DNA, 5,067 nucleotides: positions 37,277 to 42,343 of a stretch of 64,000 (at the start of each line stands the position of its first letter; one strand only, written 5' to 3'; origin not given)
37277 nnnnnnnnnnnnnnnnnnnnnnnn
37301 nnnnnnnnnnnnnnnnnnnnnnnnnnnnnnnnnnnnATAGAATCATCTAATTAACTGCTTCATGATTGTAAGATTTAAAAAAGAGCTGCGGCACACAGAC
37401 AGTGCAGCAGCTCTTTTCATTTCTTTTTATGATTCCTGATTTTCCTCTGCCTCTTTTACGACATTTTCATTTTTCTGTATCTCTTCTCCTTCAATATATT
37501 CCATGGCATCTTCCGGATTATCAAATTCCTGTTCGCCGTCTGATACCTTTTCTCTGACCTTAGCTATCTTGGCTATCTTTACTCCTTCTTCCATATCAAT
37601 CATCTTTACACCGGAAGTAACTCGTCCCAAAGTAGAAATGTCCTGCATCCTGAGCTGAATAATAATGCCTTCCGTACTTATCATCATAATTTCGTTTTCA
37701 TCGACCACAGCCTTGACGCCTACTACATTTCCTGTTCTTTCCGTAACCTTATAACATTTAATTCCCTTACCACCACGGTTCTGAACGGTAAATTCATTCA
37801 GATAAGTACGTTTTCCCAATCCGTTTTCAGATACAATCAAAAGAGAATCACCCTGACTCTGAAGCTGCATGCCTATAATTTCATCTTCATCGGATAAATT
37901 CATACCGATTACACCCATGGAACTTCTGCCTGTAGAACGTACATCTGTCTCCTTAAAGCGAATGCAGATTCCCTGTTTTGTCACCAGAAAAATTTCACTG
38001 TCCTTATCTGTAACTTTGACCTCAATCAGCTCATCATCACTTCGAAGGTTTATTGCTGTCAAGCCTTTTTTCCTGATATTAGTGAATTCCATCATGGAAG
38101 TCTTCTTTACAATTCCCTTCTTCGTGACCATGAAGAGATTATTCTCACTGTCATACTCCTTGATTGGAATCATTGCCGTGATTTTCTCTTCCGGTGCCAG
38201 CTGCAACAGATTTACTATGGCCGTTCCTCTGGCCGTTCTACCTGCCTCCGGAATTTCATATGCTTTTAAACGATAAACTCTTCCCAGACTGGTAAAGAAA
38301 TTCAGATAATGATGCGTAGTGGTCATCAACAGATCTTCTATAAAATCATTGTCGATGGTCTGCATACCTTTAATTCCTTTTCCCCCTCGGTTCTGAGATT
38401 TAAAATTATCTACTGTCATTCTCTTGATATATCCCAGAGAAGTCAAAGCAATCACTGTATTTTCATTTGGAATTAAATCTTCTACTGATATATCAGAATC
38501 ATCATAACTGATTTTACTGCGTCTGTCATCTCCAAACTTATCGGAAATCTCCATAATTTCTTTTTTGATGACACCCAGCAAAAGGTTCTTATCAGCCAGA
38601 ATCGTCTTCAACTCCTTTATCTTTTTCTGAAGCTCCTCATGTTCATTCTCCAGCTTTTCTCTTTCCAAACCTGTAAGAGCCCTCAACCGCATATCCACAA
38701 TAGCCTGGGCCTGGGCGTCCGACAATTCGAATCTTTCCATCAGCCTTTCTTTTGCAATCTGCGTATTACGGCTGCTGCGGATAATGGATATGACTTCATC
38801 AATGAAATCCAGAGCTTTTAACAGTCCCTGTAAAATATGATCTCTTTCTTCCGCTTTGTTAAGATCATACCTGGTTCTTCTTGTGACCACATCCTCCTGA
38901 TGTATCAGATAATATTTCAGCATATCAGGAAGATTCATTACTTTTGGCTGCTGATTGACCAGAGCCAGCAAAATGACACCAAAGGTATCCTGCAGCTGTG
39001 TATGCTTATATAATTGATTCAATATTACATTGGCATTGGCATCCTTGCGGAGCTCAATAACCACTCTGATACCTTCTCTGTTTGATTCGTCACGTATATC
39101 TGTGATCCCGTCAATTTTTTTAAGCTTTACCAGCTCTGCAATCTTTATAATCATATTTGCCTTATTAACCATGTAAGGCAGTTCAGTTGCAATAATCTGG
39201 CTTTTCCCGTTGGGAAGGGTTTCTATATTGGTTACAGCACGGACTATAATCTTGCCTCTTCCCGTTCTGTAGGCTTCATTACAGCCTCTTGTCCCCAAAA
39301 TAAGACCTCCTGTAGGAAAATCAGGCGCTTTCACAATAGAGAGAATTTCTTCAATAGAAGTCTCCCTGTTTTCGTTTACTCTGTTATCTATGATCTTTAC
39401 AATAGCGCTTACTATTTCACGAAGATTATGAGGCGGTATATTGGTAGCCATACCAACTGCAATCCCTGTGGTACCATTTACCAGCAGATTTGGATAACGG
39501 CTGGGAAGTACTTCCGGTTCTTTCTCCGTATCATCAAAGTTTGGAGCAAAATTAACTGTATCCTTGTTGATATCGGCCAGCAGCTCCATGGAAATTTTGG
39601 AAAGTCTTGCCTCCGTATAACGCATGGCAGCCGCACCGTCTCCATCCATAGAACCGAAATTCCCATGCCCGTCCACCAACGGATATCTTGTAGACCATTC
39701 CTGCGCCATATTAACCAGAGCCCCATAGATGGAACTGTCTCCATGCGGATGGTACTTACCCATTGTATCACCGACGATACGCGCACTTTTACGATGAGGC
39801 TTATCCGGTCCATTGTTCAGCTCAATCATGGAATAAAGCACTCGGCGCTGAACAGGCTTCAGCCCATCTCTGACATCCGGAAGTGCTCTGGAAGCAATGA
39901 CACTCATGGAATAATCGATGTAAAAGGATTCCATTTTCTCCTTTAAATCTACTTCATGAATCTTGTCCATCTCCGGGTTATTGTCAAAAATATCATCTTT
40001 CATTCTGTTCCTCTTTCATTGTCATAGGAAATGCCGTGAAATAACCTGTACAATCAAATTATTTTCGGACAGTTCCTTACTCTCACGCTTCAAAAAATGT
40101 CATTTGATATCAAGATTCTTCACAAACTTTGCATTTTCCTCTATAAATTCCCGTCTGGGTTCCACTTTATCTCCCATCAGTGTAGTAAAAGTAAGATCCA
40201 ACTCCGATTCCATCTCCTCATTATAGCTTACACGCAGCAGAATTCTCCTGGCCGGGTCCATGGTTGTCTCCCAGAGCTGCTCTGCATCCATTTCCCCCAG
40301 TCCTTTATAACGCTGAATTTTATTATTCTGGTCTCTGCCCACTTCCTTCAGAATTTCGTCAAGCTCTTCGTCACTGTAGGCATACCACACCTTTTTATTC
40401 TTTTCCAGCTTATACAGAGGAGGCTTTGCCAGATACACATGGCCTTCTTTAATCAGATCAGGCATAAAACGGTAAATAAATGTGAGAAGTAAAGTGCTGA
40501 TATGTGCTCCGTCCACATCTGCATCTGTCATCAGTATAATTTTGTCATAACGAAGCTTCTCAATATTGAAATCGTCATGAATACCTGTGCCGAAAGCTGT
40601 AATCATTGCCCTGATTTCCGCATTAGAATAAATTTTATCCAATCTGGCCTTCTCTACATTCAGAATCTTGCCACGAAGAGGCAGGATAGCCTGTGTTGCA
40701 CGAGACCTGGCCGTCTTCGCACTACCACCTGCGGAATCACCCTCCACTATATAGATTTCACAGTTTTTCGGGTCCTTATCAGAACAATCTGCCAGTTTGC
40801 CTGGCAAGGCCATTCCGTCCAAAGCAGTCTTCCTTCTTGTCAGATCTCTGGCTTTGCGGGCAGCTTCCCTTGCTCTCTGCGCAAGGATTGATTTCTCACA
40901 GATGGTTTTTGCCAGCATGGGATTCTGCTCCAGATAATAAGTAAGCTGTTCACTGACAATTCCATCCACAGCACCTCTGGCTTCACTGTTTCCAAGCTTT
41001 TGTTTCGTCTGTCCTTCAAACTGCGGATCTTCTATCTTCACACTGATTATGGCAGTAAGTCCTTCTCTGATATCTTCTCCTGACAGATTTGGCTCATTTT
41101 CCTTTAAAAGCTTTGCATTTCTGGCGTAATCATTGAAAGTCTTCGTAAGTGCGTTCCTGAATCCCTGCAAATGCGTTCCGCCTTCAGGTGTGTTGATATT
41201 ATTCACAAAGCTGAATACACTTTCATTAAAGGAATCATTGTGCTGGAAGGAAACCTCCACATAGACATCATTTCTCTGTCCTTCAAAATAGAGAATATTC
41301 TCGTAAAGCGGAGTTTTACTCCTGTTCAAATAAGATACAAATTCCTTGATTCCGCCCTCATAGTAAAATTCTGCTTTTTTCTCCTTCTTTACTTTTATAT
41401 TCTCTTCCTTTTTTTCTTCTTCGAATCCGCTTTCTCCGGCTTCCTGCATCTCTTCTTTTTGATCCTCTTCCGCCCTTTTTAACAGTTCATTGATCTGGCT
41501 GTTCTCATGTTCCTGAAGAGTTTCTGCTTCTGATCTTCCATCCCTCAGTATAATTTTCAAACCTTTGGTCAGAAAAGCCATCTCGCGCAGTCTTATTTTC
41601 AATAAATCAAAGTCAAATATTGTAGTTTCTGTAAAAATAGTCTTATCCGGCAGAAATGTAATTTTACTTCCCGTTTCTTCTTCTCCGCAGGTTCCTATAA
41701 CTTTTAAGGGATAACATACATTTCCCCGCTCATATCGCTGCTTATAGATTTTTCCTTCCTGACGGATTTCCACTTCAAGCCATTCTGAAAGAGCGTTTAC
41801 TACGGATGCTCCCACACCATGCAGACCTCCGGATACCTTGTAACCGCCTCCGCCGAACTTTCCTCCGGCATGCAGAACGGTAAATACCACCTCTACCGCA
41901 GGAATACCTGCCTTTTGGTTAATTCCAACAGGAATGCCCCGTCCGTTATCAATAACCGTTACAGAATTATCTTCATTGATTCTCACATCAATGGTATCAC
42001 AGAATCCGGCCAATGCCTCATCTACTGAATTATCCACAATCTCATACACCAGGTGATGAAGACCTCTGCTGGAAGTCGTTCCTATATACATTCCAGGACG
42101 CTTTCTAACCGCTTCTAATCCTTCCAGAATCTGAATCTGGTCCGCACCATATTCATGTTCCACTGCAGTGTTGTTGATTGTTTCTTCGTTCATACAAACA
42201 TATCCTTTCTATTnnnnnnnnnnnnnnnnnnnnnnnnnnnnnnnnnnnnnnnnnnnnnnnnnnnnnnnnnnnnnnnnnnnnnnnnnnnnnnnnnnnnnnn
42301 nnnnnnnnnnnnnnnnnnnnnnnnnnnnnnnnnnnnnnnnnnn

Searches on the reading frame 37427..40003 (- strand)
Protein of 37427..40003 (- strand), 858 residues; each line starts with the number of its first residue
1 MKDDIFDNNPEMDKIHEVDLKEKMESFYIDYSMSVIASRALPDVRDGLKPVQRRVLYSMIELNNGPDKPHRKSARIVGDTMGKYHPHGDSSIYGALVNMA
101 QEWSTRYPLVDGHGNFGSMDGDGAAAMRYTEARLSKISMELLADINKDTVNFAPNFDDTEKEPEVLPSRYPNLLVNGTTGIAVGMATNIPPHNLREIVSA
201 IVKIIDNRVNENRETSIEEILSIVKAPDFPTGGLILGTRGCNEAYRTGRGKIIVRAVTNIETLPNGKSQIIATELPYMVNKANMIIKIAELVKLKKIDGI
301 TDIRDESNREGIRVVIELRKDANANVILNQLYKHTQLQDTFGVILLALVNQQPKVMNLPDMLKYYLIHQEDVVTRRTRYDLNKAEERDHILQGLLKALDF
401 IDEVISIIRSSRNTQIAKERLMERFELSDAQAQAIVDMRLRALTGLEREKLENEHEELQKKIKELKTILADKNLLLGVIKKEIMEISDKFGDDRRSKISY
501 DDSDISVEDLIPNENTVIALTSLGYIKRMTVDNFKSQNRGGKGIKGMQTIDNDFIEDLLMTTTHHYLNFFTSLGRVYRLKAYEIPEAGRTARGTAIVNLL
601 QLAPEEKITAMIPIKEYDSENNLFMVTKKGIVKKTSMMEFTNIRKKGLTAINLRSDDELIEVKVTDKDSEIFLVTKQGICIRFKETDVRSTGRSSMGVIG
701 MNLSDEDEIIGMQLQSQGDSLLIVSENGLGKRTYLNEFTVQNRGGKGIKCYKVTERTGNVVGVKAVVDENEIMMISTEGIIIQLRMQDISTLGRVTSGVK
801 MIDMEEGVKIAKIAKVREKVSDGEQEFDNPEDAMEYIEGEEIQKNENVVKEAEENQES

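Call 73: search_protein_families(library=pfam, proteins=[window:37427-40003:-], max_evalue=0.00001)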
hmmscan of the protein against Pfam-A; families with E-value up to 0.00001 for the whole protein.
window:37427-40003:- (858 aa): 2 families
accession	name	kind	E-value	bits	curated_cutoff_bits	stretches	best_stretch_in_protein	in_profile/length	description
PF00521.26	DNA_topoisoIV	-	9.4e-166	552.4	31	1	39-483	1-431/432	DNA gyrase/topoisomerase IV, subunit A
PF03989.18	DNA_gyraseA_C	-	4.5e-63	208.9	27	6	670-714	2-46/48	DNA gyrase C-terminal domain, beta-propeller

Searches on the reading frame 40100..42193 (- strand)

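Call 73: search_protein_families(library=pfam, proteins=[window:40100-42193:-], max_evalue=0.00001)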
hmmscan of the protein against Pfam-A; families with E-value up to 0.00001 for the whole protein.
window:40100-42193:- (697 aa): 4 families
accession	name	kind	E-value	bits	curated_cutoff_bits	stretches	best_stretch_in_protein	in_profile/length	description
PF00204.31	DNA_gyraseB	-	2.5e-66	222.8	27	1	281-450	1-172/173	DNA gyrase B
PF00986.26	DNA_gyraseB_C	-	9e-28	96.7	29.8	1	622-685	2-63/63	DNA gyrase B subunit, carboxyl terminus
PF01751.28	Toprim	-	3.3e-19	69.3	23.1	1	479-590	1-95/96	Toprim domain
PF02518.31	HATPase_c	-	2.8e-15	57.2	26.4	1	42-180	3-105/111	Histidine kinase-, DNA gyrase B-, and HSP90-like ATPase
